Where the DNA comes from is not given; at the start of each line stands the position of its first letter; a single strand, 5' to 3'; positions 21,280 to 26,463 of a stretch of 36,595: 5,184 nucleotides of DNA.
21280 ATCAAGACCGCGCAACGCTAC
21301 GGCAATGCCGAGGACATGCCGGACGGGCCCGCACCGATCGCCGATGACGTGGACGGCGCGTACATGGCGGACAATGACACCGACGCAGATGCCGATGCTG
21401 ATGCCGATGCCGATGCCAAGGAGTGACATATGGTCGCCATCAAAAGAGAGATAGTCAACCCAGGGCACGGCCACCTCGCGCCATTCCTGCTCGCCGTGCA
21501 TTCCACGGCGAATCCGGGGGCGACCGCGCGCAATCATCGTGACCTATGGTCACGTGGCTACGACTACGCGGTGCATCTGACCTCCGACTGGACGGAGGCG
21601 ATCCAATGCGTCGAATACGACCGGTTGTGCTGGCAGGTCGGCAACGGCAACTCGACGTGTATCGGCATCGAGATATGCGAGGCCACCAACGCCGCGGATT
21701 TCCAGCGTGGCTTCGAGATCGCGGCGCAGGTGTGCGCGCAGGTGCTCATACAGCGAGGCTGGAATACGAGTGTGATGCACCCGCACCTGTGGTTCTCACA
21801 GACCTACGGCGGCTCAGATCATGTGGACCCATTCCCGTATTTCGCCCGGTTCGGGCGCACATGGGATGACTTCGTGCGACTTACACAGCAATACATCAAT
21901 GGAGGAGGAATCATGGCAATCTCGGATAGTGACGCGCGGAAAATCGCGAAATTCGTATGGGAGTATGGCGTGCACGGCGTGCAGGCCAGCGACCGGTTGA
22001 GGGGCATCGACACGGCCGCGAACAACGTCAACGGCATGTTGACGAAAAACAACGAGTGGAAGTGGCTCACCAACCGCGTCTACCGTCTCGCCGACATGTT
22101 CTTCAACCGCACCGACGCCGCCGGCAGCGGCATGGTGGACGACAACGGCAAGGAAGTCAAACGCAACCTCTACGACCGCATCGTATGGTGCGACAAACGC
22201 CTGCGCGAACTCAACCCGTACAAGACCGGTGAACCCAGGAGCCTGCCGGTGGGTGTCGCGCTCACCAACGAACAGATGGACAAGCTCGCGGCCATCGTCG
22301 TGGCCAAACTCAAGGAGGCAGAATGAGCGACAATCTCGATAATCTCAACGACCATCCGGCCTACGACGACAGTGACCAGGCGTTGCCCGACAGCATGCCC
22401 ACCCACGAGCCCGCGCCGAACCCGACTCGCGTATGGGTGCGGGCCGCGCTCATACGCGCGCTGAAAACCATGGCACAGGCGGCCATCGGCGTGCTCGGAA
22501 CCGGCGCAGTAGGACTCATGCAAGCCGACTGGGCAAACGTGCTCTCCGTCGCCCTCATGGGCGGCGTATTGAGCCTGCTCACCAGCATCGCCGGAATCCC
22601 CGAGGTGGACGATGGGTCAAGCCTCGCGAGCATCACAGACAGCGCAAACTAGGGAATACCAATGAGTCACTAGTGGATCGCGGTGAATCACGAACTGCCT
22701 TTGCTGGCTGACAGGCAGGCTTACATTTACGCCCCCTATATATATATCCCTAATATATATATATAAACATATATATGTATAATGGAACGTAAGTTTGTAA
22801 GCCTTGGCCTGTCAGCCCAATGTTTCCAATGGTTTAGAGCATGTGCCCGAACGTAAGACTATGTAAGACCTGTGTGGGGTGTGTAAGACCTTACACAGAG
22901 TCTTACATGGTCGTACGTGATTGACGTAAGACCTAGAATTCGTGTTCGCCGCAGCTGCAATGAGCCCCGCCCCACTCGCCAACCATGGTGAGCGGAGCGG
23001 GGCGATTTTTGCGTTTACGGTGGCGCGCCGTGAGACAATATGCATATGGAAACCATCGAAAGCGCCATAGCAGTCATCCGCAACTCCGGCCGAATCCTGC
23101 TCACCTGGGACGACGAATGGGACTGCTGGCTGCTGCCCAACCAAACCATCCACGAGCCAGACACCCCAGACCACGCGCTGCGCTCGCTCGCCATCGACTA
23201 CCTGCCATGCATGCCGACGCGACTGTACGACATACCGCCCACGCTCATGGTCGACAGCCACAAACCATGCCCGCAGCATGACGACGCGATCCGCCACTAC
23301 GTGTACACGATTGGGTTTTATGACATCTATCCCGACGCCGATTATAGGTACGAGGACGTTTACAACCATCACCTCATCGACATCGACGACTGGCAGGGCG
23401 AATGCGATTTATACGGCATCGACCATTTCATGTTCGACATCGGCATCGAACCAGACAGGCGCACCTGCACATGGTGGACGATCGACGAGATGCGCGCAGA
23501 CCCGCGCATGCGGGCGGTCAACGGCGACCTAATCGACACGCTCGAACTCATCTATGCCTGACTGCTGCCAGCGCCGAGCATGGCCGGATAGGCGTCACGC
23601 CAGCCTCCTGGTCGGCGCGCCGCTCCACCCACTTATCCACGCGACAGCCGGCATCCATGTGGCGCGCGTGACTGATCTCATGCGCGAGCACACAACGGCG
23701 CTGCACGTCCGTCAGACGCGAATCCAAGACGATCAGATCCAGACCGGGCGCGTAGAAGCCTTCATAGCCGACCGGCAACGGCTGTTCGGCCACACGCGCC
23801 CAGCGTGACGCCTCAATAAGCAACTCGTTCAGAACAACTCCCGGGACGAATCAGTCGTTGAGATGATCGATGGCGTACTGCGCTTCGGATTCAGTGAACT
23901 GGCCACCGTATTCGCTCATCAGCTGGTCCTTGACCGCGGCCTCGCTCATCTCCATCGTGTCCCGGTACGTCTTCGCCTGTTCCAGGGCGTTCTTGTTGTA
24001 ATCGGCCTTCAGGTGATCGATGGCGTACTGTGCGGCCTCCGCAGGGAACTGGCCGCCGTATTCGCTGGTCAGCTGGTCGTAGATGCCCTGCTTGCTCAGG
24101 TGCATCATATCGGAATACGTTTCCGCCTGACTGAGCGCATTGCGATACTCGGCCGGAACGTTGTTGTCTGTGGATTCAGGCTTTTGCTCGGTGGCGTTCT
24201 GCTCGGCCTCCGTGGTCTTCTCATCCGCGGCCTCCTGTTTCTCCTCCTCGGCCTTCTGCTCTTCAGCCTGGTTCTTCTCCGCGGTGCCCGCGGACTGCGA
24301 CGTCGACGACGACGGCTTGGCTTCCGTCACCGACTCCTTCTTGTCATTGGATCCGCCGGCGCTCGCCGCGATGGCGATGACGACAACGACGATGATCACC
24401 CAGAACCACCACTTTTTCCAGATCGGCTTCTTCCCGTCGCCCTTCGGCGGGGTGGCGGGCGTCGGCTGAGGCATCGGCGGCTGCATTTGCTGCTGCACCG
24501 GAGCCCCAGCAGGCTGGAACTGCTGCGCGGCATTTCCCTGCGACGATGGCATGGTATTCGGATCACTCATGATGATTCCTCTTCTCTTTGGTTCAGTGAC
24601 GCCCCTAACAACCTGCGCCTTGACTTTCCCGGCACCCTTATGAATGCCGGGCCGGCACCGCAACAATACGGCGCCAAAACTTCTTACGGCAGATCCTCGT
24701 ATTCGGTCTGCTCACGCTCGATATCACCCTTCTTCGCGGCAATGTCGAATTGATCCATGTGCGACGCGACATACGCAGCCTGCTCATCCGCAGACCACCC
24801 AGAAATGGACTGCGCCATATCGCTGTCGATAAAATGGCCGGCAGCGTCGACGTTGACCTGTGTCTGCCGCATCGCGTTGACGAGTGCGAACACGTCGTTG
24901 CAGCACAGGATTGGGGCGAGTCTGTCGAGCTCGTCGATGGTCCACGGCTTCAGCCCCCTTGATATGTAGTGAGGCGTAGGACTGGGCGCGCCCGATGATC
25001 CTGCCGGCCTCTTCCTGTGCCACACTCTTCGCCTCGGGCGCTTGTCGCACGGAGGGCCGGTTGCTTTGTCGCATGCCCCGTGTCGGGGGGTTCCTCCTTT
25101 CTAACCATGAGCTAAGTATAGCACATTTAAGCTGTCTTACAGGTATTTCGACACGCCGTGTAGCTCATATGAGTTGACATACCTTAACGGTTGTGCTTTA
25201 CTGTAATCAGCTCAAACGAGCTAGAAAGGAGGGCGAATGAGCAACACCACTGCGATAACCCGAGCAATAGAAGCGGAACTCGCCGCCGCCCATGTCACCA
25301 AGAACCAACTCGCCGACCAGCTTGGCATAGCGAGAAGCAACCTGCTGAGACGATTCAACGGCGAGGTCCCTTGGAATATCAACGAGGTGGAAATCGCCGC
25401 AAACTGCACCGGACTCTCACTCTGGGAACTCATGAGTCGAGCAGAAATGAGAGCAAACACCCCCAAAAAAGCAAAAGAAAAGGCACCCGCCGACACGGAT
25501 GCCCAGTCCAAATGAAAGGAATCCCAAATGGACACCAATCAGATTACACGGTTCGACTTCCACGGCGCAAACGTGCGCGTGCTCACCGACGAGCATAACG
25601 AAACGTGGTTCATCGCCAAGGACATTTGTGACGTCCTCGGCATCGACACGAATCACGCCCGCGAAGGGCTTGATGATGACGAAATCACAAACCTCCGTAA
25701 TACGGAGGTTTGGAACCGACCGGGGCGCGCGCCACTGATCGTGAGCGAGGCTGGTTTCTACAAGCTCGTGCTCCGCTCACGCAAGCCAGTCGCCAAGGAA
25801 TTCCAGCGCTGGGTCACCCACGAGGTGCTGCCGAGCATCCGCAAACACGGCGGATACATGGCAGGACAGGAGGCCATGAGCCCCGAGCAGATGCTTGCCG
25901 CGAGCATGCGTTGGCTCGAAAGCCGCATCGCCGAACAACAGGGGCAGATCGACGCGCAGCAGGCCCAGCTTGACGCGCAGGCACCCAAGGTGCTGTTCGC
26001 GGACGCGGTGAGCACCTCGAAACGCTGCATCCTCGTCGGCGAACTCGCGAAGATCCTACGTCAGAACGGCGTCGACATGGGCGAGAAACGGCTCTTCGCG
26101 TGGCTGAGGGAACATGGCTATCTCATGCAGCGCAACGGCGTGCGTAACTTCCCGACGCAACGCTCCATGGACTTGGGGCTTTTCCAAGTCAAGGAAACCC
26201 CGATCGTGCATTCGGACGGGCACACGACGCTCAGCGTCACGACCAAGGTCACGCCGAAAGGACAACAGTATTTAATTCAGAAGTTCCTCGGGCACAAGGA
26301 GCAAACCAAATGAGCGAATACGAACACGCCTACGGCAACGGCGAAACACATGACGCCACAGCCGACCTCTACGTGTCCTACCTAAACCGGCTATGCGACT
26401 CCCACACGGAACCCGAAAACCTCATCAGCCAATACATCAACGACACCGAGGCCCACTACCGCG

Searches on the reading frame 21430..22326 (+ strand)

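Call 8: search_protein_families(library=pfam, proteins=[window:21430-22326:+], max_evalue=0.01)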
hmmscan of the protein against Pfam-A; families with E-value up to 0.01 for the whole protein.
window:21430-22326:+ (298 aa): 1 family
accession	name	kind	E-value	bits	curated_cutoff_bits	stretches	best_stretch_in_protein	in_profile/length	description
PF01510.30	Amidase_2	-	8.6e-09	36.3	26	1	20-134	7-129/131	N-acetylmuramoyl-L-alanine amidase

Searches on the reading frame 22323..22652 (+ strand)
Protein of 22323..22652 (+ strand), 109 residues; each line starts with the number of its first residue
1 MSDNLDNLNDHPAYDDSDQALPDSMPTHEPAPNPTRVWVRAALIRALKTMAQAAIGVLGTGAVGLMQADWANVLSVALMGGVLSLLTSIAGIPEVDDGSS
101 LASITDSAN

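Call 8: search_protein_families(library=pfam, proteins=[window:22323-22652:+], max_evalue=0.01)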
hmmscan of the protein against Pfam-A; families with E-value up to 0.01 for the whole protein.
window:22323-22652:+ (109 aa): 1 family
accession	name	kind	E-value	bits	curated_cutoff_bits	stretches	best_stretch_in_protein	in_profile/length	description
PF16945.10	Phage_r1t_holin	-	9.6e-17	61.3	26.9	1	38-95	4-61/72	Putative lactococcus lactis phage r1t holin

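Call 71: find_encoding_contigs(protein=window:22323-22652:+, flank=10000, max_places=10)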
Protein window:22323-22652:+ (109 aa): 5 contigs read that carry it; 3 places shown.
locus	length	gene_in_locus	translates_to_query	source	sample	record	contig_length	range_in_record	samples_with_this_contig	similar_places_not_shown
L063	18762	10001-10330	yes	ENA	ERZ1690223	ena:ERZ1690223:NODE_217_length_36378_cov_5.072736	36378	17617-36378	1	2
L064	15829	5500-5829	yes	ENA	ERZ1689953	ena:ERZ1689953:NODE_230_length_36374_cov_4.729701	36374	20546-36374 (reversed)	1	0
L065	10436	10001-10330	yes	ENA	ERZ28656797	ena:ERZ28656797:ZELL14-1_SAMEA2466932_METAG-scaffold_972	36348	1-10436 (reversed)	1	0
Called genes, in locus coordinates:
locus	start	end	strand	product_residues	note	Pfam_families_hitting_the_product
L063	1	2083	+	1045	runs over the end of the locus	PF04513:Baculo_PEP_C (faint), PF20155:TMP_3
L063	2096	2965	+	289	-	-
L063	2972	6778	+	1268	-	-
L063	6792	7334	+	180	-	-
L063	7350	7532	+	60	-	-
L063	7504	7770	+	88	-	-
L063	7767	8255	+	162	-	-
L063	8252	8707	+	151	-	-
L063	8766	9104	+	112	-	-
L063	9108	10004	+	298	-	PF01510:Amidase_2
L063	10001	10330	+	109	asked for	PF16945:Phage_r1t_holin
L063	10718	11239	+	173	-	-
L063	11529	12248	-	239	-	-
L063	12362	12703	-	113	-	-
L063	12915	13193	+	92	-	PF08667:BetR (weak)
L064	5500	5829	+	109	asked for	PF16945:Phage_r1t_holin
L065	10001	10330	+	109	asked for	PF16945:Phage_r1t_holin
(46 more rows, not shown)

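Call 106: find_homologous_proteins(query=window:22323-22652:+, max_evalue=1e-10)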
Query window:22323-22652:+ (109 aa): 470 proteins with E <= 1e-10 among 770 candidates; the best 120 are listed.
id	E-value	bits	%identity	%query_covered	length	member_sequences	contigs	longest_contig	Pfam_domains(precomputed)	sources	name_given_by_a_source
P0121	4.4e-59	215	93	100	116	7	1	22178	PF16945.11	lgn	-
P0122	9.3e-59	214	94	100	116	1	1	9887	PF16945.11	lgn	-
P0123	4.4e-58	212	92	100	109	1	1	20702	PF16945.11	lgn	-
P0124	3.9e-57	209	92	100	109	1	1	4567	PF16945.11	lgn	-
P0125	4.9e-57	208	91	100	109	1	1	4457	PF16945.11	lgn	-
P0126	4.9e-57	208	93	98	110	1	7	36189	PF16945.11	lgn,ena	-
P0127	1.2e-56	207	90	100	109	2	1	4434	PF16945.11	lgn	-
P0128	1.4e-56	207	93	100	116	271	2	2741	PF16945.11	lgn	-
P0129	1.6e-56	207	90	100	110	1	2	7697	PF16945.11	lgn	-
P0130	3.4e-56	206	91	98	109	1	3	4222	PF16945.11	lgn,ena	-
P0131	1.4e-55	204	92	96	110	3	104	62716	PF16945.11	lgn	-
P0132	7.2e-55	202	90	98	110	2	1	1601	PF16945.11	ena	-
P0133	4.0e-54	199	89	100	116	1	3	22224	PF16945.11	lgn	-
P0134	1.3e-53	198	89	98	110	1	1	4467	PF16945.11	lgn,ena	-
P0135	3.5e-53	196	87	100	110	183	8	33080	PF16945.11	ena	-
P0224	1.9e-46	174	82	98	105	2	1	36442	PF16945.11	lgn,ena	-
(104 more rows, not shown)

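Call 107: find_encoding_contigs(protein=P0224, flank=9000, max_places=2)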
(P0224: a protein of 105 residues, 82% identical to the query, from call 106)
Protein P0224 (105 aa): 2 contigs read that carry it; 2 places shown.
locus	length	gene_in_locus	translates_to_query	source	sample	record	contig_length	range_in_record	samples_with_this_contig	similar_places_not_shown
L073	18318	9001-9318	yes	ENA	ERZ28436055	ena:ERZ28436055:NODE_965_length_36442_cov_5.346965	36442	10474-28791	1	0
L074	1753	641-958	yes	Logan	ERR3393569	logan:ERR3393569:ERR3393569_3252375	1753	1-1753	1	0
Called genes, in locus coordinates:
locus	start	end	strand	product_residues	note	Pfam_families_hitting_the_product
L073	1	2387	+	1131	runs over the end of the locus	-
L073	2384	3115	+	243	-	-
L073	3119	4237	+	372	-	-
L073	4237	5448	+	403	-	PF28019:HmpF (weak)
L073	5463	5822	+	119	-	-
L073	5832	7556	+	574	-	-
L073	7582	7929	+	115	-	-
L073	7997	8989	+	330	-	PF01183:Glyco_hydro_25, PF01476:LysM (weak), PF23473:LysM3_LYK4_5 (faint), PF23577:LysM_RLK (faint), PF01476:LysM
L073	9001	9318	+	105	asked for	PF16945:Phage_r1t_holin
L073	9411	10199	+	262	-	-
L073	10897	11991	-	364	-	PF22022:Phage_int_M (faint), PF14659:Phage_int_SAM_3 (weak), PF00589:Phage_integrase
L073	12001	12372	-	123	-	PF06114:Peptidase_M78 (weak)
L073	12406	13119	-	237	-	-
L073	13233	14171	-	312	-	-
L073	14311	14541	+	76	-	PF12728:HTH_17 (weak)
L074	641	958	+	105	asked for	PF16945:Phage_r1t_holin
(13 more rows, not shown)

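Call 108: find_encoding_contigs(protein=P0126, flank=9000, max_places=3)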
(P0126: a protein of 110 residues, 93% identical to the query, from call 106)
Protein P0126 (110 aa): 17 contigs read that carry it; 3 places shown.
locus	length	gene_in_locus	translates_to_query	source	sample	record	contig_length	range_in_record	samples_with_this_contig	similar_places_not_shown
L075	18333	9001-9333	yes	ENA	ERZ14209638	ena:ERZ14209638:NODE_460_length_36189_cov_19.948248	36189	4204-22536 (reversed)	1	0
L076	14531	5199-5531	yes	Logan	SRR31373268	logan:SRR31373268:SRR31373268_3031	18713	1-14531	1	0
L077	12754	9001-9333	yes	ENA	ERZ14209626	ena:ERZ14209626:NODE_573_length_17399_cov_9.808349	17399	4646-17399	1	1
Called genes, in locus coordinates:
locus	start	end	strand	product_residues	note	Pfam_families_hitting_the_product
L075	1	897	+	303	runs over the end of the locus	-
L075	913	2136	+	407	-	-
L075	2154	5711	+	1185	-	PF01391:Collagen (faint), PF21470:BppU-like_C (faint)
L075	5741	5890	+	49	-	-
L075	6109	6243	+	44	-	-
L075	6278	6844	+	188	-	-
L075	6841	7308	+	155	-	-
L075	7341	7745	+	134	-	-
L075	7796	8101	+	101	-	-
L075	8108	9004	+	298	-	PF01510:Amidase_2 (weak)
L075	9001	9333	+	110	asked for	PF16945:Phage_r1t_holin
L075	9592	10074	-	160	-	-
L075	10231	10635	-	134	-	-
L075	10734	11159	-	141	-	-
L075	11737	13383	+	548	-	PF05103:DivIVA (faint)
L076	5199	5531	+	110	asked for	PF16945:Phage_r1t_holin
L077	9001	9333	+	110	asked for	PF16945:Phage_r1t_holin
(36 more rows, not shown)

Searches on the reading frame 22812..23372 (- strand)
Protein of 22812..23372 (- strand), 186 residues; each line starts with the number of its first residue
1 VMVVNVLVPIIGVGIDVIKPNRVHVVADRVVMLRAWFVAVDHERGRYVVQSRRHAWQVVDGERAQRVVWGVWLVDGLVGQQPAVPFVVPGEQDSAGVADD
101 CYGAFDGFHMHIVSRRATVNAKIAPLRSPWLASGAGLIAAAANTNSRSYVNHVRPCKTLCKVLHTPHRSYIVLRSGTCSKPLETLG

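Call 8: search_protein_families(library=pfam, proteins=[window:22812-23372:-], max_evalue=0.01)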
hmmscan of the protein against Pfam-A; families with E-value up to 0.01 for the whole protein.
window:22812-23372:- (186 aa): 0 families

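Call 53: search_protein_families(library=phrogs, proteins=[window:22812-23372:-], max_evalue=0.01)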
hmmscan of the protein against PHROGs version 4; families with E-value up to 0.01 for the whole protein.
window:22812-23372:- (186 aa): 1 family
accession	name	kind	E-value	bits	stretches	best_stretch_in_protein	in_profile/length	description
phrog_3754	-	unknown function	0.0058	17.9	0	35-62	99-125/145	-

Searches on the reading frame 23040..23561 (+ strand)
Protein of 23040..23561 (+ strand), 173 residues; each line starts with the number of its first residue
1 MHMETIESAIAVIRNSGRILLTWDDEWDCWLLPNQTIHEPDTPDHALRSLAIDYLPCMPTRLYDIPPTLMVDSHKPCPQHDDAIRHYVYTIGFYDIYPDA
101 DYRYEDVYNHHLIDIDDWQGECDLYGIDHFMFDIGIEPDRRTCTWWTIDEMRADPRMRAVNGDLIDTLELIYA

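Call 30: search_protein_families(library=phrogs, proteins=[window:23040-23561:+], max_evalue=0.001)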
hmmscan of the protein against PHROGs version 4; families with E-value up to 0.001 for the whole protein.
window:23040-23561:+ (173 aa): 0 families

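Call 54: search_protein_families(library=pfam, proteins=[window:23040-23561:+], max_evalue=0.01)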
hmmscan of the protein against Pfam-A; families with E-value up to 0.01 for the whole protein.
window:23040-23561:+ (173 aa): 0 families

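Call 72: find_encoding_contigs(protein=window:23040-23561:+, flank=10000, max_places=10)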
Protein window:23040-23561:+ (173 aa): 5 contigs read that carry it; 3 places shown.
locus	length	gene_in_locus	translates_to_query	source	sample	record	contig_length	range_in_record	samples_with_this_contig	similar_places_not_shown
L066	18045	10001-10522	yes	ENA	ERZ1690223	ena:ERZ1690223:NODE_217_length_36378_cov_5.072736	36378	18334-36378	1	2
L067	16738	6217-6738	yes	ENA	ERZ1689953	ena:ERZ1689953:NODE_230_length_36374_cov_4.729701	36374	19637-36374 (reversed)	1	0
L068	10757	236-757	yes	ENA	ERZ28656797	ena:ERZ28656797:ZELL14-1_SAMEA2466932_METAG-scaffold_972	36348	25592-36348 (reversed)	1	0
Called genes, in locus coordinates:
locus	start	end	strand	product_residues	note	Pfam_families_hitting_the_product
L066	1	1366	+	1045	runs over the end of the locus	PF04513:Baculo_PEP_C (faint), PF20155:TMP_3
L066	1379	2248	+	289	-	-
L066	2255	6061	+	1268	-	-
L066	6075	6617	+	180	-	-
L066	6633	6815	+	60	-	-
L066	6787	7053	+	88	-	-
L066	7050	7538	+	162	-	-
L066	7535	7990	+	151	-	-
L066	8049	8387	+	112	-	-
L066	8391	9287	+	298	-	PF01510:Amidase_2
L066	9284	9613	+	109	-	PF16945:Phage_r1t_holin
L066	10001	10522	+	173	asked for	-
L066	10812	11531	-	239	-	-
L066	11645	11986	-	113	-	-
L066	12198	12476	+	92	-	PF08667:BetR (weak)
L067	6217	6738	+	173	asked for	-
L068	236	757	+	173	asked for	-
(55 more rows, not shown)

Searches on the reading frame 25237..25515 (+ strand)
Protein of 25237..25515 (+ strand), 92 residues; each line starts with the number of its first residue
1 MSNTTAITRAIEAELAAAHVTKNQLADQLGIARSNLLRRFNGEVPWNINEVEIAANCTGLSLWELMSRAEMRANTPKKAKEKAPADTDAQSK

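Call 30: search_protein_families(library=phrogs, proteins=[window:25237-25515:+], max_evalue=0.001)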
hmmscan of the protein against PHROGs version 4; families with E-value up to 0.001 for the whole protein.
window:25237-25515:+ (92 aa): 2 families
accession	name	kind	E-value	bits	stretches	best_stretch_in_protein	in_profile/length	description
phrog_4583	-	transcription regulation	5.5e-15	56.2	1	5-72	9-76/81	transcriptional repressor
phrog_2328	-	transcription regulation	4.1e-06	27.6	1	12-82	21-91/128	transcriptional repressor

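Call 54: search_protein_families(library=pfam, proteins=[window:25237-25515:+], max_evalue=0.01)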
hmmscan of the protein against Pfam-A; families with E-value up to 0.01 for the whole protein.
window:25237-25515:+ (92 aa): 2 families
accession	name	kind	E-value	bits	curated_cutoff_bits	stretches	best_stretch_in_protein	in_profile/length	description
PF08667.16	BetR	-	5.1e-06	27.1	21.6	1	21-77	24-80/148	BetR domain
PF13443.12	HTH_26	-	0.0068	17.1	22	0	14-51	5-43/63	Cro/C1-type HTH DNA-binding domain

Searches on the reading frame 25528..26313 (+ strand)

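Call 30: search_protein_families(library=phrogs, proteins=[window:25528-26313:+], max_evalue=0.001)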
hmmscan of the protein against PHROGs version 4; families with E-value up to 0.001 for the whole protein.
window:25528-26313:+ (261 aa): 18 families
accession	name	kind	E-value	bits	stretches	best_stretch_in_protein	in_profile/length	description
phrog_130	-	transcription regulation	8e-86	289.9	1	2-259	156-414/480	anti-repressor Ant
phrog_63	-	transcription regulation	3.8e-46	159.3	1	71-259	188-362/431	anti-repressor Ant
phrog_9438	-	transcription regulation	2.6e-42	144.5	1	148-259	5-117/121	anti-repressor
phrog_2593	-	transcription regulation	6e-33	115.7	1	2-138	18-161/255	anti-repressor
phrog_2899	-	transcription regulation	7e-32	112.1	1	3-163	4-171/263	anti-repressor Ant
phrog_463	-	transcription regulation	1.3e-30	107.8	1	4-142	3-148/250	anti-repressor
phrog_245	-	transcription regulation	5.2e-28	99.5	1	2-132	37-165/319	anti-repressor Ant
phrog_15968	-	transcription regulation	1.3e-26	93.6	1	189-259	1-72/73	anti-repressor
phrog_5060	-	transcription regulation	5.6e-24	86.4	1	3-122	4-128/224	anti-repressor Ant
phrog_2011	-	transcription regulation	7.1e-23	82.7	1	5-124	3-128/275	anti-repressor Ant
phrog_9976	-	transcription regulation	4.1e-20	73.4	1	9-146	4-139/188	anti-repressor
phrog_7940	-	unknown function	3.9e-18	66.9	1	4-125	2-122/252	-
phrog_25722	-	unknown function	1.8e-16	61.3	1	6-113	4-111/150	-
phrog_2977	-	transcription regulation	3.2e-13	50.7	1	2-88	60-149/150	anti-repressor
phrog_5689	-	unknown function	1.7e-06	29.3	1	183-253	13-79/91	-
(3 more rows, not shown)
